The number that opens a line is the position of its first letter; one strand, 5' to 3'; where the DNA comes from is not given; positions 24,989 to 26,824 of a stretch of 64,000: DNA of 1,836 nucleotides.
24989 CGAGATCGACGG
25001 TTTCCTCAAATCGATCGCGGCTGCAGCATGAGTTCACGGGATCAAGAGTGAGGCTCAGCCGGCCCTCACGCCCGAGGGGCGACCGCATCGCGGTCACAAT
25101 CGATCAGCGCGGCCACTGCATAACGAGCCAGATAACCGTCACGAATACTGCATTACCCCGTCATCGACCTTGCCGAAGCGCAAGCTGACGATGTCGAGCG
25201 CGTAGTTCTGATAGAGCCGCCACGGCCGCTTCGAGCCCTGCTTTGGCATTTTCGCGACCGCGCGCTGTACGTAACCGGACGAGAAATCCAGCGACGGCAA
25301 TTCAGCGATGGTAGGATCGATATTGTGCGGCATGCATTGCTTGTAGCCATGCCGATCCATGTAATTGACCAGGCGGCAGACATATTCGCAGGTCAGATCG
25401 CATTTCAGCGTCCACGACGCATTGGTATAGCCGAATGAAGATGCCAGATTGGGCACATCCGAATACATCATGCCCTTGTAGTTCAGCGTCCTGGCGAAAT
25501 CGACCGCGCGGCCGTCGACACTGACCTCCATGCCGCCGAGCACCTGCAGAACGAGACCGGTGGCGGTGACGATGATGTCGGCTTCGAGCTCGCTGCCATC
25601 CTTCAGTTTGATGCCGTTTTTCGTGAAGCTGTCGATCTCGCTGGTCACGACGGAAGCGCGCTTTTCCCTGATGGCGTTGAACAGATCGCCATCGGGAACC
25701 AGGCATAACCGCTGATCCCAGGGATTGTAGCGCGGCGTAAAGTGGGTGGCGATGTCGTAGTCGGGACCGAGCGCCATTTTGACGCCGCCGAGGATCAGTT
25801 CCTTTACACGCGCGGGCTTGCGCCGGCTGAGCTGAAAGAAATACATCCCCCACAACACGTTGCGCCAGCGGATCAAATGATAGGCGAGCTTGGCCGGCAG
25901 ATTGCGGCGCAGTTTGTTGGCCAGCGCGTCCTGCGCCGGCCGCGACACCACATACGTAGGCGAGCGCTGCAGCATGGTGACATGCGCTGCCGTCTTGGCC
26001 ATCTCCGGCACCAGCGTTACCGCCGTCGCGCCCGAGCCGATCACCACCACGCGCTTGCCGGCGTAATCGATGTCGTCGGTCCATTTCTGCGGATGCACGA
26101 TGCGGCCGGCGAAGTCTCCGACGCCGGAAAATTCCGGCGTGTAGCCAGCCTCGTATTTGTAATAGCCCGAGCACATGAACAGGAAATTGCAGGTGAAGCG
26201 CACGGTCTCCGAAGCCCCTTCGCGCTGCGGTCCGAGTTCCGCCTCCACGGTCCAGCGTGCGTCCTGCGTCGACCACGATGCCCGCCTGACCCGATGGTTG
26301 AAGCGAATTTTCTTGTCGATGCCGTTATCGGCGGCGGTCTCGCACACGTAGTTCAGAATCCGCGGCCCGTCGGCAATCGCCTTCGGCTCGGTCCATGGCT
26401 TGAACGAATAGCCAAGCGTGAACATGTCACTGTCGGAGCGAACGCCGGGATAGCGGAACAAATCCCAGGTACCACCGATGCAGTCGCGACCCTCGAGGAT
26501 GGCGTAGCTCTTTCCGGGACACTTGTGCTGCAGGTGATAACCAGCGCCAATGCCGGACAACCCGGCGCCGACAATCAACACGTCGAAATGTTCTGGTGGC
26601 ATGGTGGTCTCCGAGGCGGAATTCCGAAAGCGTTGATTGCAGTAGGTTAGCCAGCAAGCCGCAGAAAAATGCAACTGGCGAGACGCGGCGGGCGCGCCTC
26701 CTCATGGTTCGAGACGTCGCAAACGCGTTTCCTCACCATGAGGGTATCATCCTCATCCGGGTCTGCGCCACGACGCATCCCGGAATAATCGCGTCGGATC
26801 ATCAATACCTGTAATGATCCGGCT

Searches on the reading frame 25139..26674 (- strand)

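Call 17: search_protein_families(library=pfam, proteins=[window:25139-26674:-], max_evalue=0.001)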
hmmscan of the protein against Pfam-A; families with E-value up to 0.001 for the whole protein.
window:25139-26674:- (511 aa): 8 families
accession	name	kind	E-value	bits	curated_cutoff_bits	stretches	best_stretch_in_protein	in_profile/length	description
PF00743.25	FMO-like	-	2.3e-14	53.2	22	1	105-249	85-226/532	Flavin-binding monooxygenase-like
PF07992.20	Pyr_redox_2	-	1.4e-10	41.5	26.1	1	30-257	1-195/291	Pyridine nucleotide-disulphide oxidoreductase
PF13738.12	Pyr_redox_3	-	1.8e-09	37.7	30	1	33-240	1-198/305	Pyridine nucleotide-disulphide oxidoreductase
PF13450.12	NAD_binding_8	-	1.4e-08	35.4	21.9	1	34-82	1-47/68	NAD(P)-binding Rossmann-like domain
PF01946.23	Thi4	-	1.2e-06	28.4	26.2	1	30-70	18-58/235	Thi4 family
PF01266.30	DAO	-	1.7e-06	28.2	27.9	0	31-69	1-38/353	FAD dependent oxidoreductase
PF00070.33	Pyr_redox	-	4.5e-05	24.3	22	0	208-255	1-50/82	Pyridine nucleotide-disulphide oxidoreductase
PF13434.12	Lys_Orn_oxgnase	-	0.00078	19.1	21.3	0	117-241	106-225/339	L-lysine 6-monooxygenase/L-ornithine 5-monooxygenase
